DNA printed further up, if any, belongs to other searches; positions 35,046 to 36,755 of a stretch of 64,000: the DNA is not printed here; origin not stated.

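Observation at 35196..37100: Solute-symporter-like permease fused to an enediyne-PKS-type thioesterase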

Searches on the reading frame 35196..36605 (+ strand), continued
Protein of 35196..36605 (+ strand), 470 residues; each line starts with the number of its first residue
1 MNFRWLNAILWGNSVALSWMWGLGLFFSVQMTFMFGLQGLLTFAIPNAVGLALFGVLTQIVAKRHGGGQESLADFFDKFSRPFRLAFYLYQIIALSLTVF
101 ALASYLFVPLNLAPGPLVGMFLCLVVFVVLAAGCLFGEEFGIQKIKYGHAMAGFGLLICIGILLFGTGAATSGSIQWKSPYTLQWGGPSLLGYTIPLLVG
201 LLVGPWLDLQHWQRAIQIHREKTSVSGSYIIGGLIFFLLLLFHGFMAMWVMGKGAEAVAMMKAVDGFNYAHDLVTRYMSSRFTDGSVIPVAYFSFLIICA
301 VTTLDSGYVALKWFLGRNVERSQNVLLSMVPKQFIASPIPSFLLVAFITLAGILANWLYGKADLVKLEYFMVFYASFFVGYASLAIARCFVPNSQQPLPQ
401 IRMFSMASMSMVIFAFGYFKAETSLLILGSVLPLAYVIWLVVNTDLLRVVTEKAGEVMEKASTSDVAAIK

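Call 31: find_encoding_contigs(protein=P0143, flank=10000, max_places=1)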
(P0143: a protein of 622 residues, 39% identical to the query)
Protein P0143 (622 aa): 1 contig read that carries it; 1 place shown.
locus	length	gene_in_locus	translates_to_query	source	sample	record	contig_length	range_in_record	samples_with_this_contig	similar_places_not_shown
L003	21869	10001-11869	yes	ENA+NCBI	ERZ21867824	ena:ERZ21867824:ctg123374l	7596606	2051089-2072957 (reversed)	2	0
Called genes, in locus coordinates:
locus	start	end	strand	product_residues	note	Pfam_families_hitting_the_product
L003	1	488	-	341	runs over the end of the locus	PF02653:BPD_transp_2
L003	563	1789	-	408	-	PF13433:Peripla_BP_5, PF13458:Peripla_BP_6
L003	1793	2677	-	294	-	PF02653:BPD_transp_2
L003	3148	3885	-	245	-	PF04248:NTP_transf_9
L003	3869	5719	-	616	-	PF00211:Guanylate_cyc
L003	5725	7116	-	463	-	PF00071:Ras (faint), PF01926:MMR_HSR1, PF02421:FeoB_N, PF00009:GTP_EFTU, PF01926:MMR_HSR1, PF02421:FeoB_N, PF04548:AIG1 (weak), PF14714:KH_dom-like, +4 more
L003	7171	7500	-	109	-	PF00893:Multi_Drug_Res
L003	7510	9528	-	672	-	PF14247:DUF4344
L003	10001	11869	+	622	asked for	PF13279:4HBT_2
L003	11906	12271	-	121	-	PF04237:YjbR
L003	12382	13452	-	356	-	PF00154:RecA_N, PF08423:Rad51, PF06745:ATPase, PF27531:MT3502_N (weak), PF21096:RecA_C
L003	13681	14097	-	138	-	PF21157:DksA_N, PF01258:zf-dskA_traR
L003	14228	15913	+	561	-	PF00528:BPD_transp_1 (weak)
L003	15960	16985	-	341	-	PF01547:SBP_bac_1, PF13416:SBP_bac_8, PF13531:SBP_bac_11, PF13343:SBP_bac_6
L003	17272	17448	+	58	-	-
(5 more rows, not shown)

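Call 34: find_encoding_contigs(protein=P0362, flank=10000, max_places=1)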
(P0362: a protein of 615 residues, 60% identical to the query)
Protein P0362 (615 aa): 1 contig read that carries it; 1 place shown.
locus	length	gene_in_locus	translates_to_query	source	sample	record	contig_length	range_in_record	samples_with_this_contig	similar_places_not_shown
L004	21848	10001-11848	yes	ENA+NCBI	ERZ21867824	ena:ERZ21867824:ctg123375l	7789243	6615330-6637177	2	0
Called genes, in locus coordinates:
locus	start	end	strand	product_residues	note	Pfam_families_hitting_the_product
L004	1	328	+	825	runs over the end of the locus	PF00890:FAD_binding_2 (faint), PF01266:DAO, PF07992:Pyr_redox_2 (faint), PF13450:NAD_binding_8 (weak), PF13738:Pyr_redox_3 (faint), PF16350:FAO_M, PF01571:GCV_T, PF08669:GCV_T_C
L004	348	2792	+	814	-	PF01266:DAO, PF13454:NAD_binding_9 (faint), PF16350:FAO_M, PF01571:GCV_T, PF08669:GCV_T_C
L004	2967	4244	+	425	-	PF01476:LysM, PF01551:Peptidase_M23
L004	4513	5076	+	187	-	PF01814:Hemerythrin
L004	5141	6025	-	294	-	PF00034:Cytochrom_C (faint)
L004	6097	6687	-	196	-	PF01322:Cytochrom_C_2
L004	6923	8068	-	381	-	PF01370:Epimerase, PF07993:NAD_binding_4, PF13460:NAD_binding_10 (weak)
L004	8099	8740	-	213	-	-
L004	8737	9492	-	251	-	PF11266:Ald_deCOase, PF02915:Rubrerythrin (faint)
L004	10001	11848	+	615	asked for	PF13279:4HBT_2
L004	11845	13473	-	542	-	PF07969:Amidohydro_3, PF01979:Amidohydro_1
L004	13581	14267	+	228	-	PF00857:Isochorismatase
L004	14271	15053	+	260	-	PF00753:Lactamase_B, PF23023:Anti-Pycsar_Apyc1 (faint)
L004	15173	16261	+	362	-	PF00005:ABC_tran, PF13304:AAA_21 (weak), PF08402:TOBE_2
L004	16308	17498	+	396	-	PF01547:SBP_bac_1, PF13416:SBP_bac_8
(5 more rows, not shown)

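Call 35: find_encoding_contigs(protein=P0382, flank=10000, max_places=1)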
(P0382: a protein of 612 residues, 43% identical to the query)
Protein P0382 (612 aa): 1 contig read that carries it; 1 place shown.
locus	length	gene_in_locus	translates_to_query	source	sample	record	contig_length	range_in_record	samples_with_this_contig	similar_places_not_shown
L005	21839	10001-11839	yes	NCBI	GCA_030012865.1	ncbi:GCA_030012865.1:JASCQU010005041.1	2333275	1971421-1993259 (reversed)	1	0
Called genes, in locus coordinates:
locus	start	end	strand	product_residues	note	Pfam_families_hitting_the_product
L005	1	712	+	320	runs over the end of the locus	PF00482:T2SSF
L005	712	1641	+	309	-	PF00482:T2SSF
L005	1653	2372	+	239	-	PF13428:TPR_14 (faint), PF23914:TPR_CcmH_CycH (faint), PF13174:TPR_6 (faint), PF13432:TPR_16 (faint), PF13424:TPR_12 (faint), PF13431:TPR_17 (faint), PF24575:TPR_Slam (faint), PF14559:TPR_19 (weak), +3 more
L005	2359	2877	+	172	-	-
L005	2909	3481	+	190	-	-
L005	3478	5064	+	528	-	PF13400:Tad, PF13519:VWA_2 (faint)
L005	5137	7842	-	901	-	PF02463:SMC_N, PF13175:AAA_15 (faint), PF13476:AAA_23, PF13514:AAA_27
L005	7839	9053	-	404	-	PF00149:Metallophos (faint)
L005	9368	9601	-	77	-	-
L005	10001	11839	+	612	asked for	PF13279:4HBT_2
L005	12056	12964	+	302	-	PF00126:HTH_1, PF03466:LysR_substrate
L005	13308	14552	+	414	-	PF00067:p450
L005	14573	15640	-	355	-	PF00730:HhH-GPD, PF14815:NUDIX_4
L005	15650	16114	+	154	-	PF05258:DciA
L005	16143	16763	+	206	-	PF13462:Thioredoxin_4, PF01323:DSBA (faint)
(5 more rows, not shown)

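Call 45: search_protein_families(library=ncbifam, proteins=[P0231, P0235, P0251, P0243, P0234, P0230], max_evalue=0.001)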
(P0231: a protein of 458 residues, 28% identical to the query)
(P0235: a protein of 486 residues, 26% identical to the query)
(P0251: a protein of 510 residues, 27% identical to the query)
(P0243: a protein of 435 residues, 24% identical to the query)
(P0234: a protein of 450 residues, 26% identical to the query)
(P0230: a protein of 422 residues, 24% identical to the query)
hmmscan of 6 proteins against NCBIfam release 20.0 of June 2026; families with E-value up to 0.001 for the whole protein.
P0231 (458 aa): 3 families
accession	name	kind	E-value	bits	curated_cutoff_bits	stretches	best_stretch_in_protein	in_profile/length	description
TIGR00813.1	sss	superfamily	6.4e-34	117.7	184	1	36-413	1-409/411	sodium/solute symporter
TIGR02119.1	panF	equivalog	2.8e-15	56.3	328.05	1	7-345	4-351/471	sodium/pantothenate symporter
TIGR03648.1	Na_symport_lg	subfamily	6.4e-05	21.6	320.75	1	13-192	2-182/547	VC_2705 family sodium/solute symporter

P0235 (486 aa): 7 families
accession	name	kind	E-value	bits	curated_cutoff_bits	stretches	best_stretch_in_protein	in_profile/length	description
TIGR00813.1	sss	superfamily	6.2e-37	127.6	184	1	36-433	1-411/411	sodium/solute symporter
TIGR02121.1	Na_Pro_sym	equivalog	3.2e-14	52.5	515.5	1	9-455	4-449/488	sodium/proline symporter PutP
TIGR02119.1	panF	equivalog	3.4e-13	49.4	328.05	1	9-469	4-461/471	sodium/pantothenate symporter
NF006903.2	PRK09395.1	subfamily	1.3e-07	30.5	750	1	11-200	40-228/552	cation/acetate symporter ActP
TIGR02711.1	symport_actP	equivalog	2.9e-07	29.6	1099.25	1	10-194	36-220/549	cation/acetate symporter ActP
NF009135.0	PRK12488.1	subfamily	3.8e-06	25.8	850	1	11-468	37-503/549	cation/acetate symporter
NF046076.1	monocarbox_MctP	equivalog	0.00023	20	625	1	34-442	32-439/481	monocarboxylate uptake permease MctP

P0251 (510 aa): 8 families
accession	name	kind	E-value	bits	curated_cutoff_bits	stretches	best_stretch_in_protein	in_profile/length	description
TIGR00813.1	sss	superfamily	5.2e-36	124.6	184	1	40-452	1-408/411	sodium/solute symporter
NF058657.1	MncbAcdTpMctC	equivalog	4.5e-11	41.9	670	1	11-249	7-250/527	monocarboxylic acid transporter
NF007790.0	PRK10484.1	equivalog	1.4e-10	40.6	401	1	14-490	10-479/527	solute:sodium symporter family transporter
TIGR02119.1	panF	equivalog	2.6e-10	39.9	328.05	1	11-492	3-463/471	sodium/pantothenate symporter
TIGR03648.1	Na_symport_lg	subfamily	5.7e-09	34.9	320.75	1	15-206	3-191/547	VC_2705 family sodium/solute symporter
NF009135.0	PRK12488.1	subfamily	2.4e-05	23.1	850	0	13-206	35-226/549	cation/acetate symporter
NF006903.2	PRK09395.1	subfamily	7.9e-05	21.2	750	0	12-207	37-230/552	cation/acetate symporter ActP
TIGR02711.1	symport_actP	equivalog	0.00015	20.7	1099.25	0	383-480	398-494/549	cation/acetate symporter ActP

P0243 (435 aa): 1 family
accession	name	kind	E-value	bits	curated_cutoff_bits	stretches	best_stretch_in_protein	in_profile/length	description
TIGR00813.1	sss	superfamily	1.3e-22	80.5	184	1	6-378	1-398/411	sodium/solute symporter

P0234 (450 aa): 5 families
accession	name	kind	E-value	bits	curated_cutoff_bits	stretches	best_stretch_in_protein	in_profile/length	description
TIGR00813.1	sss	superfamily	5.7e-31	108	184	1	30-399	1-408/411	sodium/solute symporter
TIGR02119.1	panF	equivalog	4.3e-12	45.8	328.05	1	11-332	16-348/471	sodium/pantothenate symporter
TIGR03648.1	Na_symport_lg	subfamily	2.8e-10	39.3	320.75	1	6-198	3-194/547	VC_2705 family sodium/solute symporter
TIGR02121.1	Na_Pro_sym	equivalog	1e-06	27.8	515.5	1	6-357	6-385/488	sodium/proline symporter PutP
NF006903.2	PRK09395.1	subfamily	0.00088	17.8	750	1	3-195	37-229/552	cation/acetate symporter ActP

P0230 (422 aa): 1 family
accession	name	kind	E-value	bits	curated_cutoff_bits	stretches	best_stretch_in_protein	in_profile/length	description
TIGR00813.1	sss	superfamily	2.6e-09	36.7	184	1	6-340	1-373/411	sodium/solute symporter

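Call 52: predict_structure(alignment_id=A4)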
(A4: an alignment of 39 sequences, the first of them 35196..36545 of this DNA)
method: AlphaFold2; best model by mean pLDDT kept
length: 450 residues; sequences in the alignment: 39
mean_pLDDT: 93.0   pTM: 0.93
mean pLDDT of the five models: 93.0, 91.8, 91.5, 91.4, 90.8
residues with pLDDT >= 90: 372; 70-90: 60; 50-70: 16; < 50: 2
segments of 3 or more residues with pLDDT < 50: none
pLDDT, mean of each block of 10 residues (from residue 1): 89 97 89 96 97 98 92 95 96 97 94 91 97 98 98 98 96 92 86 96 97 98 98 98 97 81 80 93 88 97 98 97 94 96 97 89 80 96 94 74 96 96 96 96 70
secondary structure, 60 per line:
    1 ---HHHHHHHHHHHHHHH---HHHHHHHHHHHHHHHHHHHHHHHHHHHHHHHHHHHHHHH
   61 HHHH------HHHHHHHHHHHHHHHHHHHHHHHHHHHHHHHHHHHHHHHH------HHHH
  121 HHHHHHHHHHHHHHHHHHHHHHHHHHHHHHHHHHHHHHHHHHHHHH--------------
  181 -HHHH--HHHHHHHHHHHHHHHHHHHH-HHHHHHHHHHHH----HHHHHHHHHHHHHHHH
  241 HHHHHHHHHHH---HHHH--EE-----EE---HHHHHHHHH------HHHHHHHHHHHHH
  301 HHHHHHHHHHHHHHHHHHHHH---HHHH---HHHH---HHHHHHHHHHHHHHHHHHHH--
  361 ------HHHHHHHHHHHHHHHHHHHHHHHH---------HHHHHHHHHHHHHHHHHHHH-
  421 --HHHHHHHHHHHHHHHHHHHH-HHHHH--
elements in order: H4-18 H22-64 H71-110 H117-166 H182-185 H188-207 H209-220 H225-251 H255-258 H273-281 H288-321 H325-328 H332-335 H339-358 H367-390 H400-419 H423-442 H444-448

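Call 55: fold_search(model_id=the predicted structure, library=pdb)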
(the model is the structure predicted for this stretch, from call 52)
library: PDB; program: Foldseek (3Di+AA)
matches with E <= 10: 459; with E <= 0.001: 63
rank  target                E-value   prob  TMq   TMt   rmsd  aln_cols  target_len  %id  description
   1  7smp_B                3.3e-06  1.00  0.51  0.32  10.0       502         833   13  CryoEM structure of NKCC1 Bu-I (released 2022-09-28)
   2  7s1x_A                9.1e-06  1.00  0.45  0.27  11.1       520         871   13  Cryo-EM structure of human NKCC1 K289NA492EL671C bound with bumetanide (released 2022-05-25)
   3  7smp_A                9.9e-06  1.00  0.51  0.31  10.2       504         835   15  CryoEM structure of NKCC1 Bu-I (released 2022-09-28)
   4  8j74_A                1.6e-05  1.00  0.60  0.53   7.8       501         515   10  Human high-affinity choline transporter CHT1 in the HC-3-bound outward-facing open conformation, dimeric state (released 2024-04-03)
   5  9c0e_A                1.8e-05  1.00  0.52  0.29  10.3       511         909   13  Phosphorylated human NKCC1_K289NA492E in complex with furosemide (released 2025-02-12)
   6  7sfl_B                2.0e-05  1.00  0.52  0.32   8.8       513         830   13  Human NKCC1 state Fu-II (released 2022-09-28)
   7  7s1y_A                3.0e-05  1.00  0.49  0.47  10.6       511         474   14  Cryo-EM structure of human NKCC1 K289NA492E bound with bumetanide (released 2022-05-25)
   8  7vsi_A                3.7e-05  1.00  0.65  0.52   6.2       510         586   14  Structure of human SGLT2-MAP17 complex bound with empagliflozin (released 2021-12-15)
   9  3gi8_C                3.8e-05  1.00  0.48  0.49   9.1       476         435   12  Crystal Structure of ApcT K158A Transporter Bound to 7F11 Monoclonal Fab Fragment (released 2009-08-18)
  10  8hez_A                4.0e-05  1.00  0.56  0.45   8.1       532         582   13  Structure of human SGLT2-MAP17 complex with Dapagliflozin (released 2023-11-15)
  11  6pzt_A                4.0e-05  1.00  0.51  0.50   9.9       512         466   12  cryo-EM structure of human NKCC1 (released 2020-03-25)
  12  9bfj                  4.2e-05  1.00  0.57  0.53   7.4       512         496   10  Cryo-EM structure of human CHT1 in the choline bound state (released 2024-11-06)
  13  8hg7_A                4.8e-05  1.00  0.62  0.49   7.5       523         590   15  Structure of human SGLT2-MAP17 complex with Sotagliflozin (released 2023-11-15)
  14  9bfi                  4.8e-05  1.00  0.61  0.57   7.4       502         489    9  Cryo-EM structure of human CHT1 in the apo inward-open state (released 2024-11-06)
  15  8zqp_A                5.0e-05  1.00  0.53  0.52   8.0       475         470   12  Human high-affinity choline transporter CHT1 bound to ML352 under NaCl condition, with sodium ion coordinated. (released 2024-12-04)
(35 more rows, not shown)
